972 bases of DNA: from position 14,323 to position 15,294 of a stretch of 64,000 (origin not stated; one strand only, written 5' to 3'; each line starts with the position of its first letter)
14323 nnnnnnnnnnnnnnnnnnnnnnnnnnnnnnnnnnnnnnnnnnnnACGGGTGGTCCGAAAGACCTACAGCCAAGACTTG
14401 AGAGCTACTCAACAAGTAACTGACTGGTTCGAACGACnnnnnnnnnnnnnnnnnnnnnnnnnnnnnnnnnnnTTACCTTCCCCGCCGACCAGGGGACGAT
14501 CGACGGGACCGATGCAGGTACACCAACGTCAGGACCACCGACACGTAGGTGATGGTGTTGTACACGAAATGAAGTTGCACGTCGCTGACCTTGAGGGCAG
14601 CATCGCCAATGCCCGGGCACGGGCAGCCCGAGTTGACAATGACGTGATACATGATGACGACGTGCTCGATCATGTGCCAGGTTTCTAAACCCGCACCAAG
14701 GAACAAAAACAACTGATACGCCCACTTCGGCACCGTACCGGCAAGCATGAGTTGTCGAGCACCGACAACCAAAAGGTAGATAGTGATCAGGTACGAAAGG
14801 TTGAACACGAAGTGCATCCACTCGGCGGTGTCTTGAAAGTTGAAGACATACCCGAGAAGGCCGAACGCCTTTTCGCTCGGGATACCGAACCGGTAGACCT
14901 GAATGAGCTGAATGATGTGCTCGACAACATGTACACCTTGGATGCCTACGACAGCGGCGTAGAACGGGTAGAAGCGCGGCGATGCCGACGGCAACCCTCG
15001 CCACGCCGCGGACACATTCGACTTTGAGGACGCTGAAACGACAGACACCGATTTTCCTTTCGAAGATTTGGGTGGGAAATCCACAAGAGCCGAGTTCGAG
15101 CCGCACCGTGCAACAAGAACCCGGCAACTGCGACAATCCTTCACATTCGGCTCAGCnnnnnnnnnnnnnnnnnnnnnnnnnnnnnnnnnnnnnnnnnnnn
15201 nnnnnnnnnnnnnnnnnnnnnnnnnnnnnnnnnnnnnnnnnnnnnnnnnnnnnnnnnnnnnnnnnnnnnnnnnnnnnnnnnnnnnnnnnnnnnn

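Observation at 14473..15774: Low-GC two-gene module (metal-motif membrane protein + secreted protein) at the head of the tad operon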

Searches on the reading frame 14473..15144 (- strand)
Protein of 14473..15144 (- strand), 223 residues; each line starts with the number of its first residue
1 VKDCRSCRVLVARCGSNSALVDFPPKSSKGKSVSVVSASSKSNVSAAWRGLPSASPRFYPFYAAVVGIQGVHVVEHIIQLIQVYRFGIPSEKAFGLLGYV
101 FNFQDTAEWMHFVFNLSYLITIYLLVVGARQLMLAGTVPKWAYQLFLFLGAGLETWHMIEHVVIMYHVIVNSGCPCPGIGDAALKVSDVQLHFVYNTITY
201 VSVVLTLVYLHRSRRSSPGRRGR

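Call 5: search_protein_families(library=pfam, proteins=[window:14473-15144:-], max_evalue=0.1)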
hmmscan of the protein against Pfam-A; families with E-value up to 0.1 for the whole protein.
window:14473-15144:- (223 aa): 0 families

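Call 6: search_protein_families(library=ncbifam, proteins=[window:14473-15144:-], max_evalue=0.1)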
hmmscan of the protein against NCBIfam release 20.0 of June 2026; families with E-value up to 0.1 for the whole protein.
window:14473-15144:- (223 aa): 0 families

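Call 7: find_homologous_proteins(query=window:14473-15144:-, max_evalue=0.001)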
Query window:14473-15144:- (223 aa): 253 proteins with E <= 0.001 among 518 candidates; the best 120 are listed.
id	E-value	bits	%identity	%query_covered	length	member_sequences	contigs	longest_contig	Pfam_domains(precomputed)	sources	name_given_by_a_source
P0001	4.9e-122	424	99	86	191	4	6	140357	-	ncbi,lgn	-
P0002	7.4e-74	266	69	74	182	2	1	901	-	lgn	-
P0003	5.2e-73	263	63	84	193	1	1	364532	-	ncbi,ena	-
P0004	3.1e-70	254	68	74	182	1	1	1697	-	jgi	jgi:hypothetical protein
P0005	1.2e-69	252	66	74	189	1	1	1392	-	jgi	jgi:hypothetical protein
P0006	1.1e-68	249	63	71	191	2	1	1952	-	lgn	-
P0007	1.8e-65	239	63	75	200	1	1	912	-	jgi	-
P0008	1.0e-64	236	67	70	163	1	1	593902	-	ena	-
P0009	2.3e-64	235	61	72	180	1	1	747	-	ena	-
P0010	3.0e-64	235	62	76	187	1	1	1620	-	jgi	jgi:hypothetical protein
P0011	6.8e-64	234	59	69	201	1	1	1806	-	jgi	jgi:hypothetical protein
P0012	1.1e-62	230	62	72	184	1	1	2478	-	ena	-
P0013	1.5e-62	229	58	74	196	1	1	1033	-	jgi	jgi:hypothetical protein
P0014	8.6e-62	227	56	83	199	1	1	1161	-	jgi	jgi:hypothetical protein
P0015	1.4e-60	223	59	74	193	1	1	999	-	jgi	jgi:hypothetical protein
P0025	1.6e-55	206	57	74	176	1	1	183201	-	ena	-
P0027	2.4e-55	206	55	74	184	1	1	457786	-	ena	-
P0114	5.8e-49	185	49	76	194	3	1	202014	-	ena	-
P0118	6.6e-49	185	55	71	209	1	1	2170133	-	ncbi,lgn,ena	-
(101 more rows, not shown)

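Call 9: find_encoding_contigs(protein=P0003, flank=8000, max_places=3)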
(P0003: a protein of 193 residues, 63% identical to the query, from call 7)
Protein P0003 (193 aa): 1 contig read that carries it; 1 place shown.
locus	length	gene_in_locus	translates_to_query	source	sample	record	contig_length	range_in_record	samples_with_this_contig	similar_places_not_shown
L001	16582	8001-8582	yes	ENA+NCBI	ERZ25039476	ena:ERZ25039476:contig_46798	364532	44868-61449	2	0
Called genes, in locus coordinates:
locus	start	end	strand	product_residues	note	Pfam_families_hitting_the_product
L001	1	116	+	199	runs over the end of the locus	PF03713:DUF305 (weak)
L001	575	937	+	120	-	-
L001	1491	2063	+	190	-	-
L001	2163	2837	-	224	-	PF00440:TetR_N (weak), PF02909:TetR_C_1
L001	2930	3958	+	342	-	PF08240:ADH_N, PF00107:ADH_zinc_N, PF13602:ADH_zinc_N_2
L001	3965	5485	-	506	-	-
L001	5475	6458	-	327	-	-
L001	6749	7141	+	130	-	PF07883:Cupin_2 (weak)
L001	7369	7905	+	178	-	-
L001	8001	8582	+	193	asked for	-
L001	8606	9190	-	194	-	-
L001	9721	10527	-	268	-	PF00561:Abhydrolase_1, PF12146:Hydrolase_4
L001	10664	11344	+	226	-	PF01814:Hemerythrin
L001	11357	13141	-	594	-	-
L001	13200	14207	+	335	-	-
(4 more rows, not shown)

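Call 10: find_encoding_contigs(protein=P0008, flank=8000, max_places=3)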
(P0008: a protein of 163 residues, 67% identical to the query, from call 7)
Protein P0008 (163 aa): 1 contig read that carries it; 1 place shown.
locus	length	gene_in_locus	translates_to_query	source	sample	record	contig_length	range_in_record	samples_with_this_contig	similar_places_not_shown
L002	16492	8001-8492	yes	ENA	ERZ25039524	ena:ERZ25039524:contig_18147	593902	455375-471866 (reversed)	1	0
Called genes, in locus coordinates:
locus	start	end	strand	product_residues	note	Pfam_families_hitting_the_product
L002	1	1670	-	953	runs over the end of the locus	PF01507:PAPS_reduct, PF00009:GTP_EFTU, PF01926:MMR_HSR1 (faint), PF03144:GTP_EFTU_D2 (faint), PF22594:GTP-eEF1A_C, PF01583:APS_kinase, PF13671:AAA_33 (weak)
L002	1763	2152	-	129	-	PF02082:Rrf2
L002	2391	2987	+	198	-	-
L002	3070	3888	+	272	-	PF00355:Rieske, PF00848:Ring_hydroxyl_A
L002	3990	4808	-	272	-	PF01019:G_glu_transpept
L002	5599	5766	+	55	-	-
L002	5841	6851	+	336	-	PF01590:GAF, PF13185:GAF_2, PF00990:GGDEF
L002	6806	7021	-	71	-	-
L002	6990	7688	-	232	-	PF00483:NTP_transferase, PF12804:NTP_transf_3 (weak), PF00483:NTP_transferase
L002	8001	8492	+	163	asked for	-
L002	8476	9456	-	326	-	PF00126:HTH_1, PF03466:LysR_substrate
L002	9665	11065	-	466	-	PF14333:DUF4389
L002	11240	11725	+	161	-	PF00011:HSP20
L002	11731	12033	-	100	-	-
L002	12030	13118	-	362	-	PF01180:DHO_dh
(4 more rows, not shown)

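Call 11: find_encoding_contigs(protein=P0118, flank=8000, max_places=3)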
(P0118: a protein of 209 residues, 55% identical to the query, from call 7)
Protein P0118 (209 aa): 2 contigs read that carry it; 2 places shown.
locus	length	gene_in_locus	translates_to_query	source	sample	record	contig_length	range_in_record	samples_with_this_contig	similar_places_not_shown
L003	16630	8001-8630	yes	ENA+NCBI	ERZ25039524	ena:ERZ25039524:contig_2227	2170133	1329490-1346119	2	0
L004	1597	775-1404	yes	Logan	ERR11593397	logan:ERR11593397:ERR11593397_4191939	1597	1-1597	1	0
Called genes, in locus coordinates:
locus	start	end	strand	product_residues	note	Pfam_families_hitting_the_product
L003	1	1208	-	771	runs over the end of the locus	PF00990:GGDEF (weak), PF00563:EAL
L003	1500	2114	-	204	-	PF03029:ATP_bind_1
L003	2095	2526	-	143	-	PF05331:DUF742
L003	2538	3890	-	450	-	-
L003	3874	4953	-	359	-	PF00672:HAMP (weak)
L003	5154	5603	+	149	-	PF03259:Robl_LC7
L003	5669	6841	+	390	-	PF02674:Colicin_V, PF00089:Trypsin, PF13365:Trypsin_2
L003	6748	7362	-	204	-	-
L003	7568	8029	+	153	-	-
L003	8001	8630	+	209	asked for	-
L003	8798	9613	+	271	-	PF00795:CN_hydrolase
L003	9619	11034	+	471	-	PF01979:Amidohydro_1, PF07969:Amidohydro_3 (weak)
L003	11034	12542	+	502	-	PF00171:Aldedh, PF05893:LuxC (faint)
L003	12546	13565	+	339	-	PF00296:Bac_luciferase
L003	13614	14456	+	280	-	PF00528:BPD_transp_1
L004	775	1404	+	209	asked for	-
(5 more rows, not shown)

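Call 19: find_related_loci(query=A1, collection=genome_contigs, flank=6000)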
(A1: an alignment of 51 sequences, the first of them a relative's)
Query A1 (191 aa) in genome_contigs; peptide patterns used: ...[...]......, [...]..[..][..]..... (x = any residue, [..] = any of these).
104 stretches matched a pattern; 43 encode a relative of the query (tblastn E <= 1e-3); 43 distinct loci.
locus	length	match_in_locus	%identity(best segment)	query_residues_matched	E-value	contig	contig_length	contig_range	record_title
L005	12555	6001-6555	63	21-191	4e-78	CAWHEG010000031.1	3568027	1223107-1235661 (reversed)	MAG: uncultured Actinomycetes bacterium isolate MFD04651.bin.1.136 genome assembly, contig: contig_7133, whole genome sh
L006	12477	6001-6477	63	21-179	7e-71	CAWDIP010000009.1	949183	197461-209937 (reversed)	MAG: uncultured Actinomycetes bacterium isolate MFD04651.bin.2.38 genome assembly, contig: contig_7132, whole genome sho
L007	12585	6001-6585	62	1-189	3e-70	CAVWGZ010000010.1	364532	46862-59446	MAG: uncultured Actinomycetes bacterium isolate MFD01275.bin.2.199 genome assembly, contig: contig_46798, whole genome s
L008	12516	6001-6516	55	21-191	9e-63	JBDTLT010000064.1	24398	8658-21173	MAG: Acidimicrobiales bacterium isolate cluster3_bin.108 NODE_6676_length_24398_cov_14.411371, whole genome shotgun sequ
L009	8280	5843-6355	51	21-191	3e-60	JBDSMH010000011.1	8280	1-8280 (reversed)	MAG: Acidimicrobiales bacterium isolate cluster1_bin.389 k127_6997196, whole genome shotgun sequence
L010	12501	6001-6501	54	20-185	3e-53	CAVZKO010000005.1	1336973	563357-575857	MAG: uncultured Chloroflexia bacterium isolate MFD09267.bin.2.309 genome assembly, contig: contig_16824, whole genome sh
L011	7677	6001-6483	51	23-182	9e-53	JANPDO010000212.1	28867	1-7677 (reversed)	MAG: Chloroflexota bacterium isolate VAR_78_metabat_359 VAR_78_k141_1412215, whole genome shotgun sequence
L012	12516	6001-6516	48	27-190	3e-52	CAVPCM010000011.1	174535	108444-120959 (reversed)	MAG: uncultured Actinomycetota bacterium isolate MFD00072.bin.1.11 genome assembly, contig: contig_8341, whole genome sh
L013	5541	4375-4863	50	29-191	8e-52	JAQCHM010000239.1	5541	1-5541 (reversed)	MAG: Actinomycetota bacterium isolate casp40-mb.239 NODE_33745_length_5541_cov_0.054208, whole genome shotgun sequence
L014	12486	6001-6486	49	23-184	1e-51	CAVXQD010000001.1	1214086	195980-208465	MAG: uncultured Acidimicrobiales bacterium isolate MFD04651.bin.1.175 genome assembly, contig: contig_10033, whole genom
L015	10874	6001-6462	52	19-173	8e-51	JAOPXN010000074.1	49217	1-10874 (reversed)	MAG: Propionibacteriaceae bacterium isolate RYN_202 scaffold_6882111, whole genome shotgun sequence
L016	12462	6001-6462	51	29-182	7e-51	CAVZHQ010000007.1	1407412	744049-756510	MAG: uncultured Acidimicrobiales bacterium isolate MFD04651.bin.1.148 genome assembly, contig: contig_5133, whole genome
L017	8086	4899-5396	53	22-185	8e-51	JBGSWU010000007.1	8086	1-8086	MAG: Thermomicrobiales bacterium isolate JTS-RE48 k141_7825187, whole genome shotgun sequence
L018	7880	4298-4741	55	26-173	2e-50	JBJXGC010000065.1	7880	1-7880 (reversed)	MAG: Dehalococcoidia bacterium isolate F1F2.bin.348 k127_4139528, whole genome shotgun sequence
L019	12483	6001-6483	55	26-188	1e-50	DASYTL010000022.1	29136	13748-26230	MAG TPA_asm: Candidatus Limnocylindria bacterium isolate SMAG_U4566 k141_1433691, whole genome shotgun sequence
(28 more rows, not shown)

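Call 25: predict_structure(alignment_id=A1)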
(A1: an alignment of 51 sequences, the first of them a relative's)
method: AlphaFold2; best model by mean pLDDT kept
length: 191 residues; sequences in the alignment: 51
mean_pLDDT: 89.9   pTM: 0.83
mean pLDDT of the five models: 89.9, 88.2, 87.8, 87.8, 87.7
residues with pLDDT >= 90: 136; 70-90: 34; 50-70: 21; < 50: 0
segments of 3 or more residues with pLDDT < 50: none
pLDDT, mean of each block of 10 residues (from residue 1): 60 71 94 97 96 94 88 85 97 97 96 98 96 91 84 95 98 97 78 53
secondary structure, 60 per line:
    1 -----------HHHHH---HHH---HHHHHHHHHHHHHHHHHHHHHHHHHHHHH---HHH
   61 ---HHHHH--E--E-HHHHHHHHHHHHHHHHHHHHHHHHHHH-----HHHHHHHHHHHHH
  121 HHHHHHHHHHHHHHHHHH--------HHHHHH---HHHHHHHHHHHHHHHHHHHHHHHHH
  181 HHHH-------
elements in order: H12-16 H26-54 H64-68 H76-102 H108-138 H147-152 H156-184

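Call 30: search_solved_structures(query=A1, max_evalue=10, show_alignments=2)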
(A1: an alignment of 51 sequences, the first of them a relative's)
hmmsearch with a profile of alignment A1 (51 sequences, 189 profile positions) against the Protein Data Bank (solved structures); distinct sequences matched with E-value up to 10: 2.
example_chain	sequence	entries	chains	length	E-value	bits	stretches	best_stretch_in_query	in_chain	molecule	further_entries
4qo6_A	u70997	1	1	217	1.2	11.5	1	30-85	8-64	Adenylate cyclase-like protein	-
4qq0_A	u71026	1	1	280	2.3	10.6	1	27-85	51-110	Adenylate cyclase-like protein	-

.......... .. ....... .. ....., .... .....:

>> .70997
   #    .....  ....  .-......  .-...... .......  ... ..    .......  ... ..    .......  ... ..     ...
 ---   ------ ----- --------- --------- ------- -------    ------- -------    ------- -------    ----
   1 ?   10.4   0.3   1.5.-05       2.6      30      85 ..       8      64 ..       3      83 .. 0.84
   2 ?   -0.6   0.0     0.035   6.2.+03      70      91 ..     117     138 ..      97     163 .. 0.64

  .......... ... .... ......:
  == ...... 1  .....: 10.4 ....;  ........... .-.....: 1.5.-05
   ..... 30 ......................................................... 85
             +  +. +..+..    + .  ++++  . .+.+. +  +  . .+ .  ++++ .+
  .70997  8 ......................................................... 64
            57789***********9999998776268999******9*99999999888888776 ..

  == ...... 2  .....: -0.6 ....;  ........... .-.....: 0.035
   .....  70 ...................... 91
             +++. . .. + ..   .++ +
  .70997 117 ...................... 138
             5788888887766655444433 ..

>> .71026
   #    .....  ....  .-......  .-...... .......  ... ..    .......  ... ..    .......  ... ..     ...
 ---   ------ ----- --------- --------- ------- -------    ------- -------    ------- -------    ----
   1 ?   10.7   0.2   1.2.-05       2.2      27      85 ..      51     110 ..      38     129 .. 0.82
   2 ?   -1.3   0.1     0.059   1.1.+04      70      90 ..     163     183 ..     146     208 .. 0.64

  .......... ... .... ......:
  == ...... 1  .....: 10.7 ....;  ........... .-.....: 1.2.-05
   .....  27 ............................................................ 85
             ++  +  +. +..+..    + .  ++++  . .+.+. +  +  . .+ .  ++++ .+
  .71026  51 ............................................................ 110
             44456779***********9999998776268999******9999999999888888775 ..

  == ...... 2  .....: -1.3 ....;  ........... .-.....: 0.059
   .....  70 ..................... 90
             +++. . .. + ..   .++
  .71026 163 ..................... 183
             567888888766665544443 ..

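Call 32: search_protein_families(library=pfam, alignment_id=A1, max_evalue=1)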
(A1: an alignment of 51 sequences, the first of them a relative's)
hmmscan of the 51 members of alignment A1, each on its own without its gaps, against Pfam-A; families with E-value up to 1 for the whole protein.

A. member 1, P0001 (191 aa): 2 families
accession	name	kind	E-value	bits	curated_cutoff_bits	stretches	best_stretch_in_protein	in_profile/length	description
PF12459.13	DltX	-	0.14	12.2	25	1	159-179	8-28/43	D-Ala-teichoic acid biosynthesis protein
PF11295.13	DUF3096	-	0.69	10.1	23.3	1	84-101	18-35/37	Protein of unknown function (DUF3096)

B. families by the number of members that match (of 51 scanned): 15 families
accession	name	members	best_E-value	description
PF19471.4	DUF6008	30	0.00029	Family of unknown function (DUF6008)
PF06197.19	DUF998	3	0.05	Protein of unknown function (DUF998)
PF10823.13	DUF2568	2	0.0024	Protein of unknown function (DUF2568)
PF14378.12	PAP2_3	1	0.012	PAP2 superfamily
PF14329.11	DUF4386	1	0.031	Domain of unknown function (DUF4386)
PF15971.10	Mannosyl_trans4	1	0.066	DolP-mannose mannosyltransferase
PF06200.19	tify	1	0.073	tify domain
PF12459.13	DltX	1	0.14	D-Ala-teichoic acid biosynthesis protein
PF03303.18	WTF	1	0.14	WTF protein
PF01478.23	Peptidase_A24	1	0.18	Type IV leader peptidase family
PF11583.14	AurF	1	0.18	P-aminobenzoate N-oxygenase AurF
PF13567.11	DUF4131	1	0.2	Domain of unknown function (DUF4131)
PF06580.19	His_kinase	1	0.34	Histidine kinase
PF11239.13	DUF3040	1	0.4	Protein of unknown function (DUF3040)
PF11295.13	DUF3096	1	0.69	Protein of unknown function (DUF3096)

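Call 39: find_encoding_contigs(protein=P0001, flank=10000, max_places=6)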
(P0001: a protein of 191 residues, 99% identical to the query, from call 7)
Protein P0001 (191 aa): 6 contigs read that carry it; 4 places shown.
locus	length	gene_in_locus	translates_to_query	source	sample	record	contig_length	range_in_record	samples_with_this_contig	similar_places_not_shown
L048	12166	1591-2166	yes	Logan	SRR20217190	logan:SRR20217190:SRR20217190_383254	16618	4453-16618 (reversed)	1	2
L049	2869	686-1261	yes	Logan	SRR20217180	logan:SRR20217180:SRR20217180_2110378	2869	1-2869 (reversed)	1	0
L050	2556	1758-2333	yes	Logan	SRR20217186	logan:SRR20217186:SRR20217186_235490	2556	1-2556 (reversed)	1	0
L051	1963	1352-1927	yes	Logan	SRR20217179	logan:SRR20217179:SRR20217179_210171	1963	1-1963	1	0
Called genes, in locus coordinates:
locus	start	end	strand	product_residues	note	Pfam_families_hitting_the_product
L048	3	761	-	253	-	?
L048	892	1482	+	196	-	-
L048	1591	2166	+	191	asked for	-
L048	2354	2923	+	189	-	-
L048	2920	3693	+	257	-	-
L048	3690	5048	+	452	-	PF00437:T2SSE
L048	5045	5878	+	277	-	PF00482:T2SSF (faint)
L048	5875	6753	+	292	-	PF00482:T2SSF (faint)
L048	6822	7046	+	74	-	-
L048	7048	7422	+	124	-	PF07811:TadE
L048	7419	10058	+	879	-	-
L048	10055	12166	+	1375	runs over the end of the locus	PF13191:AAA_16 (faint), PF13401:AAA_22 (faint), PF01580:FtsK_SpoIIIE, PF13238:AAA_18 (faint), PF13555:AAA_29 (faint), PF20703:nSTAND1 (faint), PF25199:nSTAND_NTPase5 (faint), PF01580:FtsK_SpoIIIE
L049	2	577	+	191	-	?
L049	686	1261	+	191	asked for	-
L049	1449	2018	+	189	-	-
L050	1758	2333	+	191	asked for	-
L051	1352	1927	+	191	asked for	-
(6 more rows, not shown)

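Call 41: list_cluster_members(proteins=[P0001, P0121])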
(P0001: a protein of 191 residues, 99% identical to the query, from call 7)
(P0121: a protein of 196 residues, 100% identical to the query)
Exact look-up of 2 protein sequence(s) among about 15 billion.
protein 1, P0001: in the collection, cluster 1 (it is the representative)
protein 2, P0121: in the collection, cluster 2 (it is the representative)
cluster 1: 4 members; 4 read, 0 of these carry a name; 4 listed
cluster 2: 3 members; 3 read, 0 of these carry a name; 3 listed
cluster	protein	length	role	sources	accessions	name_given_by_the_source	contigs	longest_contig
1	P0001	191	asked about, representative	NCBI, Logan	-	-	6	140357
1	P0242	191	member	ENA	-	-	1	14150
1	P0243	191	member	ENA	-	-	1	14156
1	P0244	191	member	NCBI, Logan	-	-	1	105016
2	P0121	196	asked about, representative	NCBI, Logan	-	-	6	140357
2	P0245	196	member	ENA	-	-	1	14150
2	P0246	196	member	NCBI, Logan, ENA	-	-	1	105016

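Call 48: find_encoding_contigs(protein=P0025, flank=6000, max_places=2)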
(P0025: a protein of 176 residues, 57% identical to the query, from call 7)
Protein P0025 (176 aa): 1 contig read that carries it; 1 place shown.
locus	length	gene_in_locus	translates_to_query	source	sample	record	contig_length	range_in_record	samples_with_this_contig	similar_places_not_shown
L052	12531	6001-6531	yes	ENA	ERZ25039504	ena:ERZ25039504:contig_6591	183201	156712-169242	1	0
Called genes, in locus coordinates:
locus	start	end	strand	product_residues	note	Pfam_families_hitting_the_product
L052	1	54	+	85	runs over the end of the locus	PF13561:adh_short_C2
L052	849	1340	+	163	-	PF05977:MFS_3, PF07690:MFS_1 (weak)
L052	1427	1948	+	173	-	PF07638:Sigma70_ECF (weak), PF04542:Sigma70_r2, PF08281:Sigma70_r4_2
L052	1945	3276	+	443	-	PF21959:DUF6923 (weak)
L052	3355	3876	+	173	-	PF11528:DUF3224 (weak)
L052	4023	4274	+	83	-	PF02604:PhdYeFM_antitox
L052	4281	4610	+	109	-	-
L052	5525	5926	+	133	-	-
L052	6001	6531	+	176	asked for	-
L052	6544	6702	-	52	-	PF01796:OB_ChsH2_C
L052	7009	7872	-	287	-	PF22691:Thiolase_C_1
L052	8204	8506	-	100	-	-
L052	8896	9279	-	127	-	PF19492:DUF6027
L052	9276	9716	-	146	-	PF03703:bPH_2, PF09851:SHOCT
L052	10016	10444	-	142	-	PF06262:Zincin_1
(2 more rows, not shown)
